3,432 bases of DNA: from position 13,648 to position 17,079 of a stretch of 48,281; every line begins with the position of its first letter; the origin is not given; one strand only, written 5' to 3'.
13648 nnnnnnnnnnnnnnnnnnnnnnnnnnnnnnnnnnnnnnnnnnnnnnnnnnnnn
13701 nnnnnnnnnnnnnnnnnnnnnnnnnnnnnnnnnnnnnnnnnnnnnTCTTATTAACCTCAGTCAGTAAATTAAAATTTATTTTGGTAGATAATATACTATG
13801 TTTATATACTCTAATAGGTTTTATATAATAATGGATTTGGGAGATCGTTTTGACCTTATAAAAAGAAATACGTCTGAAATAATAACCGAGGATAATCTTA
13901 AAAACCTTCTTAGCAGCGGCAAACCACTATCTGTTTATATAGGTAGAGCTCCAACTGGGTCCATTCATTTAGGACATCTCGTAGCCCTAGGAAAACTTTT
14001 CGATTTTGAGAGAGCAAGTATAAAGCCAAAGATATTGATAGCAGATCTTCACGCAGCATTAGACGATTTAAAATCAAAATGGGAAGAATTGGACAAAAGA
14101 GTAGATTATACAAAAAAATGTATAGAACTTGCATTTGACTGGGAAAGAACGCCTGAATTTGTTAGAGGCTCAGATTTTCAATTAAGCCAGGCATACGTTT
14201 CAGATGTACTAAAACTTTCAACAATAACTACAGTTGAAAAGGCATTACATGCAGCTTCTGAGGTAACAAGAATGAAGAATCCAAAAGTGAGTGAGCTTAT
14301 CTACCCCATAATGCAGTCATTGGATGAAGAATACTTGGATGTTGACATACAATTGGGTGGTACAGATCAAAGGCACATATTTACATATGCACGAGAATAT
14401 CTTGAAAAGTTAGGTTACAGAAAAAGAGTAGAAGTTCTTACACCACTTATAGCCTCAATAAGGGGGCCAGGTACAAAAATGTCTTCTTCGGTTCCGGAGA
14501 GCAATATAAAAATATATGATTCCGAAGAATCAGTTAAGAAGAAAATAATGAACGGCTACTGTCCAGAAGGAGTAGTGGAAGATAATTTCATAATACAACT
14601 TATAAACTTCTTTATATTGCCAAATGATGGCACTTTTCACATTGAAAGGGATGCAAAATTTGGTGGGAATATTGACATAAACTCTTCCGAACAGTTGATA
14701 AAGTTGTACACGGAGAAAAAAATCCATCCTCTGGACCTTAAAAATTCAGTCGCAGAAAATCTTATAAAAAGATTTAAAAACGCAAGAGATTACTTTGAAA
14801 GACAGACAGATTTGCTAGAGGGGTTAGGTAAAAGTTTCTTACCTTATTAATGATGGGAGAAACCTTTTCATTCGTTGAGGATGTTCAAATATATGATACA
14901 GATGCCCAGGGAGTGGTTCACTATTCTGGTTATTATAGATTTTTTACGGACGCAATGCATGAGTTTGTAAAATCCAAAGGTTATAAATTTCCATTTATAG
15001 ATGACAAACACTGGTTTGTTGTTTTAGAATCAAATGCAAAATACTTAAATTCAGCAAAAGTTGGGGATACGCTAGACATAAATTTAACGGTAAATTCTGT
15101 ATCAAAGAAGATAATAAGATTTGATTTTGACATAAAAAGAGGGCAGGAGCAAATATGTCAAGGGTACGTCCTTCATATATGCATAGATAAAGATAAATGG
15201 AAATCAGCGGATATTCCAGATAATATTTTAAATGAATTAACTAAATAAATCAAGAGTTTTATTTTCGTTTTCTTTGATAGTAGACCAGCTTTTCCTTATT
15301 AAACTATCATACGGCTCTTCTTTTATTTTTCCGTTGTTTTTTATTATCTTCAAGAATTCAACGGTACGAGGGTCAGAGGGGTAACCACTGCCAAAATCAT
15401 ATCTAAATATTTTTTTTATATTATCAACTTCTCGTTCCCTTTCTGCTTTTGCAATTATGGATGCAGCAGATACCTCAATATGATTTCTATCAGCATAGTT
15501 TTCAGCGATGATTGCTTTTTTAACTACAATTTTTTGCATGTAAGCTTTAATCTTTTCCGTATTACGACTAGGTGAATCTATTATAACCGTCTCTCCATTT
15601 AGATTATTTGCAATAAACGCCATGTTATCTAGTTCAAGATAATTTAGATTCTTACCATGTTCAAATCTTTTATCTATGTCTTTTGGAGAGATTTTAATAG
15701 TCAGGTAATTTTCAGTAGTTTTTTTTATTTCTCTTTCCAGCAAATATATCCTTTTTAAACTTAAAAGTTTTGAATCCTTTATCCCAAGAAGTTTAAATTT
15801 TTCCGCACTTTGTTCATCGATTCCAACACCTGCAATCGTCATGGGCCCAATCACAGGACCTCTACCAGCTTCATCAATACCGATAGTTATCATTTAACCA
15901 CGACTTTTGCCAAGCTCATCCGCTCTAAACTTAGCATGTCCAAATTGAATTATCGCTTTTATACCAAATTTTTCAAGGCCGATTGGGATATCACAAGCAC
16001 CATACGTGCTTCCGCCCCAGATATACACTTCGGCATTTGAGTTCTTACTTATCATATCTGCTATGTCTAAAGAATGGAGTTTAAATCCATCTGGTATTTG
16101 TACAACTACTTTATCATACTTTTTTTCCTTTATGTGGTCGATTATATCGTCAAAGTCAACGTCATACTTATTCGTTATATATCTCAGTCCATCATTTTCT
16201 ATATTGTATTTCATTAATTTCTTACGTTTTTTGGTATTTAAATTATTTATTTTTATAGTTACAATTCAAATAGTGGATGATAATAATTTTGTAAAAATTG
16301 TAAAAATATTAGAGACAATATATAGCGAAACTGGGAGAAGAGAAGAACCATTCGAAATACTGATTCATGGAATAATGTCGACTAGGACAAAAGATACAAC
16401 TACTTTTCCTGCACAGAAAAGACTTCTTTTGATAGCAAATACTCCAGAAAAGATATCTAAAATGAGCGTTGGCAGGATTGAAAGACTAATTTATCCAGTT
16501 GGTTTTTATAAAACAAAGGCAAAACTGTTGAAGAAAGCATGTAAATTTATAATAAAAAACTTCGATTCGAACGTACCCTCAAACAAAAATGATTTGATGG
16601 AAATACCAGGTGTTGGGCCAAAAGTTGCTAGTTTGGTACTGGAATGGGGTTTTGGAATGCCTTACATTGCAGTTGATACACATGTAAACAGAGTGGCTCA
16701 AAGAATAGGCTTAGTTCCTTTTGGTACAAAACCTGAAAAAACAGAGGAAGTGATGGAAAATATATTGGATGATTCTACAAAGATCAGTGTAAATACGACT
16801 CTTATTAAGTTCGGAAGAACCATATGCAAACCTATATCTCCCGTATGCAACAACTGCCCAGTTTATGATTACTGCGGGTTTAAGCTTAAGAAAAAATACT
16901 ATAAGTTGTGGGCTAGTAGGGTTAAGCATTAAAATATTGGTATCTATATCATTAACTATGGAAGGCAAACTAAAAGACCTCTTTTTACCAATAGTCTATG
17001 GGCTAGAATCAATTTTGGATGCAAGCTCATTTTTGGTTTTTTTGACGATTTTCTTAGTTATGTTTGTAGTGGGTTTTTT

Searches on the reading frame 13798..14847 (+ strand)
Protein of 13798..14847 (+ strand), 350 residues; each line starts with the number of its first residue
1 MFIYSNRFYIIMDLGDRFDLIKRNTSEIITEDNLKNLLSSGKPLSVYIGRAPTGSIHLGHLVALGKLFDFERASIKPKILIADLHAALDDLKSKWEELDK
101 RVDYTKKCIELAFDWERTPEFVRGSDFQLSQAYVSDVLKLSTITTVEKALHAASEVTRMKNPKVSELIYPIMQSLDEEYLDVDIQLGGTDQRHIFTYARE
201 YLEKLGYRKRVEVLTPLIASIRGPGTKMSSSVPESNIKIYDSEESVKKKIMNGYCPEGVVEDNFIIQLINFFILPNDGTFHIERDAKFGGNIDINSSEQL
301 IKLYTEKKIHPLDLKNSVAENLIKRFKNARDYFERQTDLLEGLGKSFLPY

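Call 10: search_protein_families(library=pfam, proteins=[window:13798-14847:+], max_evalue=0.001)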
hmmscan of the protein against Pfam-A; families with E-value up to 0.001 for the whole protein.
window:13798-14847:+ (350 aa): 1 family
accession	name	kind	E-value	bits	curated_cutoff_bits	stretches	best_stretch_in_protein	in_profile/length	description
PF00579.31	tRNA-synt_1b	-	3.8e-53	181.1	21.1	1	41-327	3-292/292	tRNA synthetases class I (W and Y)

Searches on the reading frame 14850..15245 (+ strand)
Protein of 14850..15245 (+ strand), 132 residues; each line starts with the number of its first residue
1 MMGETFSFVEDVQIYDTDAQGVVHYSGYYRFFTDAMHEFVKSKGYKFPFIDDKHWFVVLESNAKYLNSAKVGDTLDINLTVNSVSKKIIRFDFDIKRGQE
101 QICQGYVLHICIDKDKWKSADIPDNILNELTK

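Call 101: search_protein_families(library=pfam, proteins=[window:14850-15245:+], max_evalue=0.001)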
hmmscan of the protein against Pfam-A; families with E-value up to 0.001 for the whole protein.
window:14850-15245:+ (132 aa): 4 families
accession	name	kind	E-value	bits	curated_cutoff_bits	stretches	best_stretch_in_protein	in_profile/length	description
PF13279.12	4HBT_2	-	3.2e-14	53.9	25.5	1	12-129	1-121/122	Thioesterase-like superfamily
PF03061.28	4HBT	-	7e-10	39.5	20.6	1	20-103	1-78/79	Thioesterase superfamily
PF01643.23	Acyl-ACP_TE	-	4.7e-06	26.8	23.7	1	11-129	9-130/131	Acyl-ACP thioesterase N-terminal domain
PF22636.2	FlK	-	1.3e-05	25.7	27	1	48-114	36-102/103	Fluoroacetyl-CoA-specific thioesterase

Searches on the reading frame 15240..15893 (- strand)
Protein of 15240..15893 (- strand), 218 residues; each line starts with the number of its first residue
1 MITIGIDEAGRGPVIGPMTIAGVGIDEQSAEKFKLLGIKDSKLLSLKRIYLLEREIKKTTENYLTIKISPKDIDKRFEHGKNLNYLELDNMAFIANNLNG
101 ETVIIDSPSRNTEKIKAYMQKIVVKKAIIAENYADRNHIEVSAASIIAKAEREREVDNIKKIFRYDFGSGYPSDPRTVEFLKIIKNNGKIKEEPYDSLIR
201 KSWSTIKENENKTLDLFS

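Call 101: search_protein_families(library=pfam, proteins=[window:15240-15893:-], max_evalue=0.001)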
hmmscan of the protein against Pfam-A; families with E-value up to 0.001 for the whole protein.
window:15240-15893:- (218 aa): 1 family
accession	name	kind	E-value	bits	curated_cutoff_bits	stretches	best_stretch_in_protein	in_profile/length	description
PF01351.25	RNase_HII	-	8e-41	140.6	25.8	1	4-203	1-196/199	Ribonuclease HII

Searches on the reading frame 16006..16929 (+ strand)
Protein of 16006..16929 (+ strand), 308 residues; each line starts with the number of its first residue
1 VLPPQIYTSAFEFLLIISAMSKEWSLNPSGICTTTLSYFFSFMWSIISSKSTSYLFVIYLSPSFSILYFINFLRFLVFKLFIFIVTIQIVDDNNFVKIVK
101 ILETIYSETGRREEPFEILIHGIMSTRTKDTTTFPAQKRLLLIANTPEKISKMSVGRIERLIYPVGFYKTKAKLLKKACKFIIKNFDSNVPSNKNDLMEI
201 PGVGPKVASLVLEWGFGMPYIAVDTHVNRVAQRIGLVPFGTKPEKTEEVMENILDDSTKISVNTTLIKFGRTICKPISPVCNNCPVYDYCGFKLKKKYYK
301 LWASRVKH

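Call 101: search_protein_families(library=pfam, proteins=[window:16006-16929:+], max_evalue=0.001)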
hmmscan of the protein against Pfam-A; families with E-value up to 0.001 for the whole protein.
window:16006-16929:+ (308 aa): 2 families
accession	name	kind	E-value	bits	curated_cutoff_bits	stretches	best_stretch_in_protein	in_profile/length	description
PF00730.31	HhH-GPD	-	2.5e-19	70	26.2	1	121-252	2-104/108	HhH-GPD superfamily base excision DNA repair protein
PF00633.29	HHH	-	9.1e-05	22.6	24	1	191-213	7-29/30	Helix-hairpin-helix motif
